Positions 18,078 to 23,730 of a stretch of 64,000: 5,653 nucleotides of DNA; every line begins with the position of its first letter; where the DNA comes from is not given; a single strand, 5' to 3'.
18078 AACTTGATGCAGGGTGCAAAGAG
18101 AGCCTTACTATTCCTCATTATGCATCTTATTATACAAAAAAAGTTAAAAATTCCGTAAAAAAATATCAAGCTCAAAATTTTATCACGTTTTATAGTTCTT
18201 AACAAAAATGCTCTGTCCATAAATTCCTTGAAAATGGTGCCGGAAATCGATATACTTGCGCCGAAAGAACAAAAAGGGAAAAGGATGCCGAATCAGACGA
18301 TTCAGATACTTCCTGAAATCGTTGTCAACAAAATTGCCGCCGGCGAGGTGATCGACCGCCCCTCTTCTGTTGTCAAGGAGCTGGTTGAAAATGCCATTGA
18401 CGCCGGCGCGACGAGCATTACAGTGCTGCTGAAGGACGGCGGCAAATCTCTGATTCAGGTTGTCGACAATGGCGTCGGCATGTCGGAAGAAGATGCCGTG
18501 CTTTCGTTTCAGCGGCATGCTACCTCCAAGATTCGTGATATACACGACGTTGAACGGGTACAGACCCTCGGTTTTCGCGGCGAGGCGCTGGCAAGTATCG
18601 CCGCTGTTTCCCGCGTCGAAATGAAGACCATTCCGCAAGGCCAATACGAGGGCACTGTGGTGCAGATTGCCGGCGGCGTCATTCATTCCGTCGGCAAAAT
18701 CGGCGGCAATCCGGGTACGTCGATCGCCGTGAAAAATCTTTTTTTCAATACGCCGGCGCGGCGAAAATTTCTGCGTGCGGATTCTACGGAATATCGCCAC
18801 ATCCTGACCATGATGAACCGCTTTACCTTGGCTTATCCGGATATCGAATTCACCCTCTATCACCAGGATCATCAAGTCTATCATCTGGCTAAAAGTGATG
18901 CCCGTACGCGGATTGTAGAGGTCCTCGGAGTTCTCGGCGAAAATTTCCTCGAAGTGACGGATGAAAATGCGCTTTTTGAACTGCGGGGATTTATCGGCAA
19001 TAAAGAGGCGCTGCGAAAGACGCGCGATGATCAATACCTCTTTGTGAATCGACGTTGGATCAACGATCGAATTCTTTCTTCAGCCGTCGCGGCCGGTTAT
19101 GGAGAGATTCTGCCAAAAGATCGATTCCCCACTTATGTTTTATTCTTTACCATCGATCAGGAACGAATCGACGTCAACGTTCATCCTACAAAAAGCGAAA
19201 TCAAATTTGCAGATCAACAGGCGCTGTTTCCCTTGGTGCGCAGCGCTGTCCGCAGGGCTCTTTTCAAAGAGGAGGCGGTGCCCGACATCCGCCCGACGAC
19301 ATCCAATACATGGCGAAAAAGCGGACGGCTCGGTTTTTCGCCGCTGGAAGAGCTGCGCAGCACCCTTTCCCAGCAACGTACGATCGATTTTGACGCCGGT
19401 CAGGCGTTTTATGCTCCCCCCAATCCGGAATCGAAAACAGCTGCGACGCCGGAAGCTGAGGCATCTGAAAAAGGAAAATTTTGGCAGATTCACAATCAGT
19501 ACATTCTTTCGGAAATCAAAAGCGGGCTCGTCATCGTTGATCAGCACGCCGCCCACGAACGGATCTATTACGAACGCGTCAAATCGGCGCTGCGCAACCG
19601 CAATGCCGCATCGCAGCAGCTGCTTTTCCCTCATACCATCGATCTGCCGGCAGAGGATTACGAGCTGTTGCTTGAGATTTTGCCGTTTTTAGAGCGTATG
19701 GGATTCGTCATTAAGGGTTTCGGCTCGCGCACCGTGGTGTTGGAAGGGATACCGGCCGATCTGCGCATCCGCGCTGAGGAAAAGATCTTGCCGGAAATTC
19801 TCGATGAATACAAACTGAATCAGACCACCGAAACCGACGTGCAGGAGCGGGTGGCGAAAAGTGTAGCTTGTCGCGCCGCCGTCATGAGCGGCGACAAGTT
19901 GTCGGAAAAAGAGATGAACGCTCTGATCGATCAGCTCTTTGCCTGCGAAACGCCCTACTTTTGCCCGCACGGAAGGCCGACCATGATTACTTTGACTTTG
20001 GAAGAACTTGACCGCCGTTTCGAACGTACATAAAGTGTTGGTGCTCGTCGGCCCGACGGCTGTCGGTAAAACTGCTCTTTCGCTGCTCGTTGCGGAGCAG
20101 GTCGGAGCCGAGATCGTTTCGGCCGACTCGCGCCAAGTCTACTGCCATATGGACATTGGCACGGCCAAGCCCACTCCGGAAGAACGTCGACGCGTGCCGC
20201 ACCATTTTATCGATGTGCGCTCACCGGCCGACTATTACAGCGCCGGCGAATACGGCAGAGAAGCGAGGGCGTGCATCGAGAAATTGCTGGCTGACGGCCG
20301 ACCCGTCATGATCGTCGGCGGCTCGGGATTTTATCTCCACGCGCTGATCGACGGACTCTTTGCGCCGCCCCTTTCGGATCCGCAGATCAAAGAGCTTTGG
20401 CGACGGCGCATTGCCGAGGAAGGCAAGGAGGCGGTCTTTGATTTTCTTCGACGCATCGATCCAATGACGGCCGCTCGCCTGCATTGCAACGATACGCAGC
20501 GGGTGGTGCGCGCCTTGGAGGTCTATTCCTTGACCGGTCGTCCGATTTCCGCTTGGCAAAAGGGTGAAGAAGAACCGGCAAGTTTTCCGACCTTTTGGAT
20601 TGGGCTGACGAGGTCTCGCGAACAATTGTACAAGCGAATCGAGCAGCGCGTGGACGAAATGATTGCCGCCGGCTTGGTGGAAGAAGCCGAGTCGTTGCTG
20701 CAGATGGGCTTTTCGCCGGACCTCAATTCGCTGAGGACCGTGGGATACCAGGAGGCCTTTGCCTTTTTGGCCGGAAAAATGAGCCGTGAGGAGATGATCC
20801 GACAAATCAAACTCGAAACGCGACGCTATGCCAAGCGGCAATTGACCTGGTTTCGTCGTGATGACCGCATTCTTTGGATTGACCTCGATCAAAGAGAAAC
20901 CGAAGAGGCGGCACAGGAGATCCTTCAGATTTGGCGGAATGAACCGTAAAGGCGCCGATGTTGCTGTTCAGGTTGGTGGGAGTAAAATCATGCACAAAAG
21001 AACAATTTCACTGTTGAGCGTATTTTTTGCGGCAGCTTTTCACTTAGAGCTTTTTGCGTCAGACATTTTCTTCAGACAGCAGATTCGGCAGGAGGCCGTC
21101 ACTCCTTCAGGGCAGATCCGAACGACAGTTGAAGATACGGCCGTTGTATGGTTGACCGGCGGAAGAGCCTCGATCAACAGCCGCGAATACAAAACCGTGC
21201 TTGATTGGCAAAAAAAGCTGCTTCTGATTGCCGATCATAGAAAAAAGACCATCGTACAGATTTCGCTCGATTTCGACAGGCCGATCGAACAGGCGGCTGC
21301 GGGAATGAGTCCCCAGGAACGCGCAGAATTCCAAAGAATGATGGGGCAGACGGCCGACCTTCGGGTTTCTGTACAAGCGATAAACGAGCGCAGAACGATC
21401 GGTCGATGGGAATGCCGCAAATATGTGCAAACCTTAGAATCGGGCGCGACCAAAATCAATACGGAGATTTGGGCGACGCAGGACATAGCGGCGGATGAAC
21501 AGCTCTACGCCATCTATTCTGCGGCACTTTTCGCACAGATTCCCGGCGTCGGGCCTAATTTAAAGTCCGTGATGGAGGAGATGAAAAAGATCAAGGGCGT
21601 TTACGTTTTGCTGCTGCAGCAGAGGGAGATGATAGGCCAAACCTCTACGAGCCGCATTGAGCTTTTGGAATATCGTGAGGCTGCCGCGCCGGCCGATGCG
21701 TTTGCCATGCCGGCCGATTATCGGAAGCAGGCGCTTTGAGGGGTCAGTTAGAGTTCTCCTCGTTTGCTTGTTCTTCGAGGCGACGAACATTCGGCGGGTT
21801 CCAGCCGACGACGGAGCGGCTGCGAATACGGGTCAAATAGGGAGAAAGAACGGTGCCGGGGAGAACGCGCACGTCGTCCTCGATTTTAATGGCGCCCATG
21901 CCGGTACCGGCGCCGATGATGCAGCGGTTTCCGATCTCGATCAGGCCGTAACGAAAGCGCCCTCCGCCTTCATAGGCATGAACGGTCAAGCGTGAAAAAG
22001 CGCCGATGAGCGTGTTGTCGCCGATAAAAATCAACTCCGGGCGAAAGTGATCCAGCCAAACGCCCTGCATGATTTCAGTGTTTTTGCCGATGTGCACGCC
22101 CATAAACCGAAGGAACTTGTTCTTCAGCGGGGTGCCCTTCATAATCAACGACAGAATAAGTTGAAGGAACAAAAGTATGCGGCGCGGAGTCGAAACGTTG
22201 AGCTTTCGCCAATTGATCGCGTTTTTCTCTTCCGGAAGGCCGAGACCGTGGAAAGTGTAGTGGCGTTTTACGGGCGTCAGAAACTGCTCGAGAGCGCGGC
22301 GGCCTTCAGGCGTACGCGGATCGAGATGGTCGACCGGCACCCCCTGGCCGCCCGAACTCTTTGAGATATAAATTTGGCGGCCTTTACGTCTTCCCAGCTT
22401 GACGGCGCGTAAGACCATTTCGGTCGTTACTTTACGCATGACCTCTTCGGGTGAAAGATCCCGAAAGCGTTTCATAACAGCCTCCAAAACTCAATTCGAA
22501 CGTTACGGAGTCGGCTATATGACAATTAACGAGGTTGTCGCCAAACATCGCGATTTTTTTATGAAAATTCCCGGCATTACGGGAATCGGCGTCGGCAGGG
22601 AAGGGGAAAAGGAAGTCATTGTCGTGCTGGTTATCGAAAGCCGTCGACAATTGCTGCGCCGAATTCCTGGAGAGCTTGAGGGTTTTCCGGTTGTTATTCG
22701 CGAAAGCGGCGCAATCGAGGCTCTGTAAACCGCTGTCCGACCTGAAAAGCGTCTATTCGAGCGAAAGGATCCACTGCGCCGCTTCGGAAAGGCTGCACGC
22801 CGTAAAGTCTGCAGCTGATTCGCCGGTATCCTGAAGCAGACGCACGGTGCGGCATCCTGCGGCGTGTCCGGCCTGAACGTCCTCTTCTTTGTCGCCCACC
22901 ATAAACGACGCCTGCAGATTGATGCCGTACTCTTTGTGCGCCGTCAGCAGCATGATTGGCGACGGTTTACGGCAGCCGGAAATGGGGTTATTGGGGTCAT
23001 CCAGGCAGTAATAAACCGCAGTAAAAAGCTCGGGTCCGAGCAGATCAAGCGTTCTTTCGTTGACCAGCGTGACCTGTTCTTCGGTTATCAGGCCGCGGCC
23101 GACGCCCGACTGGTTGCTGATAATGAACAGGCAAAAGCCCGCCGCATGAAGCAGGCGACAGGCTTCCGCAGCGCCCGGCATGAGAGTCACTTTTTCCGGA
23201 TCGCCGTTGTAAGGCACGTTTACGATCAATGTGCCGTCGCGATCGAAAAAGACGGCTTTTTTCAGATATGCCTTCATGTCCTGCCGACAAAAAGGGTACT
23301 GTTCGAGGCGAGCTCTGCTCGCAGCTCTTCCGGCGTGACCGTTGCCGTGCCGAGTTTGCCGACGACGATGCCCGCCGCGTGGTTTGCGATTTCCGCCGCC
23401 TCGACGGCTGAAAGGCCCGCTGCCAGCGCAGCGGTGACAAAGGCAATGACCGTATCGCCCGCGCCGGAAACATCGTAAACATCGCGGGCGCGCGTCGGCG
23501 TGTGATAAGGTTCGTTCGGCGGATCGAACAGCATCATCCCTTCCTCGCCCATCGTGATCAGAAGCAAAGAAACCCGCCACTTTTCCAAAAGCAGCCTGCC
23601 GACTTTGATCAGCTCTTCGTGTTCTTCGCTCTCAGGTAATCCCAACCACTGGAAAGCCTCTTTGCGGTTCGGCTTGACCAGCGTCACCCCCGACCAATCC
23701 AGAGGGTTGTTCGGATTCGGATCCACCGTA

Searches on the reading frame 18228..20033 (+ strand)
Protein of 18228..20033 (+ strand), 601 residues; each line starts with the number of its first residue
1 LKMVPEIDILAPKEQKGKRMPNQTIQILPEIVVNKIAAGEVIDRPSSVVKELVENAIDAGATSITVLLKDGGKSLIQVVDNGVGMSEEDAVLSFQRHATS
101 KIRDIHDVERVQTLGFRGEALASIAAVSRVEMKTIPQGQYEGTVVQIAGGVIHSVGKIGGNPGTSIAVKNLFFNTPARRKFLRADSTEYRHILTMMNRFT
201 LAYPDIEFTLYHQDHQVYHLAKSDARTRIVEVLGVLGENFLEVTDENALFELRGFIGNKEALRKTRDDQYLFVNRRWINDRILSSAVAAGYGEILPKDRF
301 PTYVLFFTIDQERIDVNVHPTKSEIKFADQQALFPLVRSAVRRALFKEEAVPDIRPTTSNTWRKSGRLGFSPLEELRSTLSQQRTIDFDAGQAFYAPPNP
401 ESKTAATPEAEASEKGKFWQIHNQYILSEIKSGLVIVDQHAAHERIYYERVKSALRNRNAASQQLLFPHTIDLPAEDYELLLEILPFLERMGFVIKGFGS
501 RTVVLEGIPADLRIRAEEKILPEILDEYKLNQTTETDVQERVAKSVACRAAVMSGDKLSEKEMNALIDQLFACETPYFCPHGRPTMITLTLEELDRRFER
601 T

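Call 28: search_protein_families(library=pfam, proteins=[window:18228-20033:+], max_evalue=0.0001)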
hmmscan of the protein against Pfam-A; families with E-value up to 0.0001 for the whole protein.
window:18228-20033:+ (601 aa): 4 families
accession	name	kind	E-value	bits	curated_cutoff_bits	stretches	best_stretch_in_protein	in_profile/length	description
PF08676.16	MutL_C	-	1.7e-38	132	25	1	420-558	3-142/142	MutL C terminal dimerisation domain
PF01119.25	DNA_mis_repair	-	5.8e-33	113.5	26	1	238-345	11-118/119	DNA mismatch repair protein, C-terminal domain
PF13589.12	HATPase_c_3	-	2.1e-10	41.2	25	1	46-139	4-97/137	Histidine kinase-, DNA gyrase B-, and HSP90-like ATPase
PF02518.31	HATPase_c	-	1.6e-08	35.4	26.4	1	43-104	4-64/111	Histidine kinase-, DNA gyrase B-, and HSP90-like ATPase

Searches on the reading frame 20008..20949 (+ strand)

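Call 28: search_protein_families(library=pfam, proteins=[window:20008-20949:+], max_evalue=0.0001)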
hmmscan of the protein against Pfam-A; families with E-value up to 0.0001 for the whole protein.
window:20008-20949:+ (313 aa): 2 families
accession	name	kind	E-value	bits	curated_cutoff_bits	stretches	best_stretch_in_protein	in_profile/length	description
PF01715.23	IPPT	-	8.3e-90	301.1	23.6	1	43-285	1-243/243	IPP transferase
PF01745.22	IPT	-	8.4e-09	35.6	20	1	9-106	2-99/233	Isopentenyl transferase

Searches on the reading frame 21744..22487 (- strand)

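Call 27: search_protein_families(library=pfam, proteins=[window:21744-22487:-], max_evalue=0.0001)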
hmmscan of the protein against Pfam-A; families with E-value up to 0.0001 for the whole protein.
window:21744-22487:- (247 aa): 2 families
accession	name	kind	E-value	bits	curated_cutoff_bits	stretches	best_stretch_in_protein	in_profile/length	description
PF00132.30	Hexapep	-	2.6e-08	33.7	27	0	184-198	21-35/36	Bacterial transferase hexapeptide (six repeats)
PF14602.12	Hexapep_2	-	1.1e-06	28.7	27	0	184-214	3-32/34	Hexapeptide repeat of succinyl-transferase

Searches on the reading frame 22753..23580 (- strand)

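Call 27: search_protein_families(library=pfam, proteins=[window:22753-23580:-], max_evalue=0.0001)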
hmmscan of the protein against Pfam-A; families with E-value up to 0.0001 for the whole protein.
window:22753-23580:- (275 aa): 4 families
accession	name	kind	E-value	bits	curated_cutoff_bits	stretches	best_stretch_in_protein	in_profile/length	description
PF00702.32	Hydrolase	-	1.3e-15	58.8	26.4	1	129-242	95-191/191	haloacid dehalogenase-like hydrolase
PF13242.12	Hydrolase_like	-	8.1e-13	48.5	22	1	203-252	2-52/75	HAD-hyrolase-like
PF13419.12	HAD_2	-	1.1e-10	42.4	23.8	1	129-246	76-176/178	Haloacid dehalogenase-like hydrolase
PF08645.17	PNK3P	-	6.9e-05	23.1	22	0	110-232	3-127/161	Polynucleotide kinase 3 phosphatase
